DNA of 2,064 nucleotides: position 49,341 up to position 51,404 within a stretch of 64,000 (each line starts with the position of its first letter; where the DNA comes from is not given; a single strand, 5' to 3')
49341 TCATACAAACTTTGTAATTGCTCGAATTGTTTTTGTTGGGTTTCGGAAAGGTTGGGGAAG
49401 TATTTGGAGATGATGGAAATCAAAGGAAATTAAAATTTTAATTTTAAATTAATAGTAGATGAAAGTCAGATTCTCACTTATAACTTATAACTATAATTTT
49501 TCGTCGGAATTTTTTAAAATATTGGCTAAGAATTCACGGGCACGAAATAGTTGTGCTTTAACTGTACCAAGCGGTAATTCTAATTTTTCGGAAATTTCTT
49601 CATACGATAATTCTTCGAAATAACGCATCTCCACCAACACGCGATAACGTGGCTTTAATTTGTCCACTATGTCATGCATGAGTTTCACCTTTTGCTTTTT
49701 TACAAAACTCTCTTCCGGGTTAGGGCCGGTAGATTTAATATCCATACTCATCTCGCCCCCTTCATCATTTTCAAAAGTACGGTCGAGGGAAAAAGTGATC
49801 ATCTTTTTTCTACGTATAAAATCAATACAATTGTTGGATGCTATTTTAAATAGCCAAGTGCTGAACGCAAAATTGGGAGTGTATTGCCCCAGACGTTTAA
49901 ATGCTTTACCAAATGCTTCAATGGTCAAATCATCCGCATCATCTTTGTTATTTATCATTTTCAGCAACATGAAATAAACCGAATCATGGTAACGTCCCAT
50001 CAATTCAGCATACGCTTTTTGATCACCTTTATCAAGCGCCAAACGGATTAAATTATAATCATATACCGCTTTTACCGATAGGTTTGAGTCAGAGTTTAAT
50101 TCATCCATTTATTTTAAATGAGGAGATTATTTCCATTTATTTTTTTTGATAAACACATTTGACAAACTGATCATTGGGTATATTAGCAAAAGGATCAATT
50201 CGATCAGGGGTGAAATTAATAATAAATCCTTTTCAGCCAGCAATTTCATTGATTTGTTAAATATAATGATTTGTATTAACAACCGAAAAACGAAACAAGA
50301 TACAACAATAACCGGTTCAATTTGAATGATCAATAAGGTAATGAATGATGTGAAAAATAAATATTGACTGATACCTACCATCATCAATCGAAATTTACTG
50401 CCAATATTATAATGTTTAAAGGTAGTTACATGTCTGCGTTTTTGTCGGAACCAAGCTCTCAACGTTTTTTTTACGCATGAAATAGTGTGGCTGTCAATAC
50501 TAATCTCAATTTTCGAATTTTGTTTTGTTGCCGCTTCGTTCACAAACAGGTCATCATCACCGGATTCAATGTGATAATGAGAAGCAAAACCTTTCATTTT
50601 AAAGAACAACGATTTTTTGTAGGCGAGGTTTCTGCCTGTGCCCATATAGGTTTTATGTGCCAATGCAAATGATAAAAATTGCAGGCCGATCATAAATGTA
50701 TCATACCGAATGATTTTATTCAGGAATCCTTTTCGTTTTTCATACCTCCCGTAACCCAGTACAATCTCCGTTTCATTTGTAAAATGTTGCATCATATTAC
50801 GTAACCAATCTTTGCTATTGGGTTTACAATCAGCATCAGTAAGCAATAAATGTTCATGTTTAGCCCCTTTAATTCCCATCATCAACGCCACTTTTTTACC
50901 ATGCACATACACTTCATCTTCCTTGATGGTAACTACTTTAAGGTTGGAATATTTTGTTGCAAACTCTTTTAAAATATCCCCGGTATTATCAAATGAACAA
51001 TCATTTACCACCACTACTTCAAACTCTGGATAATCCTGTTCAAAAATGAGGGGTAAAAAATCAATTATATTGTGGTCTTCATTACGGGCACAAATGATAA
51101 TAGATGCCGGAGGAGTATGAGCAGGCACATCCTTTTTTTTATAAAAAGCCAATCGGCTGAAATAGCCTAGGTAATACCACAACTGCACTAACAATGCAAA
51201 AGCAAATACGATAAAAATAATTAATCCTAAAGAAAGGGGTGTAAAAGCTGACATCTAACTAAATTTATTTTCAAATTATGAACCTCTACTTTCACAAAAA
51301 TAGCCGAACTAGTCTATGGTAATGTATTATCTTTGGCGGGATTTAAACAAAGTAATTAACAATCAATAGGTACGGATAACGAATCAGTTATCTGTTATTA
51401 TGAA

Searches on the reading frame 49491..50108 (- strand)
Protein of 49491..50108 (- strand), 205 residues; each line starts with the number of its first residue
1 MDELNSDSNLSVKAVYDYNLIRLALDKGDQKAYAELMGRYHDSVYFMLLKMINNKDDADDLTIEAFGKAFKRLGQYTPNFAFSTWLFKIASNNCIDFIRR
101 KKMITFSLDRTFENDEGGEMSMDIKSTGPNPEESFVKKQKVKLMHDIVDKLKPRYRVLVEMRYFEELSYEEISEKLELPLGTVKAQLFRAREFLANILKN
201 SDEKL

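Call 71: search_protein_families(library=pfam, proteins=[window:49491-50108:-], max_evalue=0.001)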
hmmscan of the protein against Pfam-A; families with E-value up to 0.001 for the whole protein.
window:49491-50108:- (205 aa): 4 families
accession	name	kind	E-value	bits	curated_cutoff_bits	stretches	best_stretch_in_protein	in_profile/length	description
PF08281.18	Sigma70_r4_2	-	3.9e-17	62.1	25.7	1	144-194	4-54/54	Sigma-70, region 4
PF04542.20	Sigma70_r2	-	3.9e-13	49.4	24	1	37-102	2-69/71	Sigma-70 region 2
PF04545.22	Sigma70_r4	-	4.5e-10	39.3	24.1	1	149-192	3-46/50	Sigma-70, region 4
PF07638.17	Sigma70_ECF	-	1.2e-05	25.7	21.1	1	26-196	12-181/185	ECF sigma factor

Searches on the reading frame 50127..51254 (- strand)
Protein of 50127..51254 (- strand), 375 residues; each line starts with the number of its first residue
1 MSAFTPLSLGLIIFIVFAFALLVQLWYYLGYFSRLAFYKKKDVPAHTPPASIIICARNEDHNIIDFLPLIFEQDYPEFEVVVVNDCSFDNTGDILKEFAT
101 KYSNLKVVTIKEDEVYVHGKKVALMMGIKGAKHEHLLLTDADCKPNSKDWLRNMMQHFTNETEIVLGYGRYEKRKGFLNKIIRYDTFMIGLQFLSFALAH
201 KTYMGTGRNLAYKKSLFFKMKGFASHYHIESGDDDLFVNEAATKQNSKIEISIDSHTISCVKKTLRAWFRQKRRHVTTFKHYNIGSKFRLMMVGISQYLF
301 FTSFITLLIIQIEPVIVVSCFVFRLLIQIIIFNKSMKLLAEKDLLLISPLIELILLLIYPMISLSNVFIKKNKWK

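Call 92: search_protein_families(library=pfam, proteins=[window:50127-51254:-], max_evalue=0.001)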
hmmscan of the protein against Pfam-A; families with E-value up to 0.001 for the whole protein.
window:50127-51254:- (375 aa): 4 families
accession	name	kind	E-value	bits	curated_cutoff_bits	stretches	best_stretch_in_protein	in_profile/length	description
PF00535.33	Glycos_transf_2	-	4.1e-22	79.3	23.3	1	51-217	1-164/168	Glycosyl transferase family 2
PF13641.12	Glyco_tranf_2_3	-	9.8e-14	52.4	27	1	48-277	1-229/230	Glycosyltransferase like family 2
PF13506.12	Glyco_transf_21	-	8.2e-09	35.6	21.7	1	107-228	5-125/174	Glycosyl transferase family 21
PF10111.15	Glyco_tranf_2_2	-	5.1e-07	29.9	27.3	1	51-269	1-232/276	Glycosyltransferase like family 2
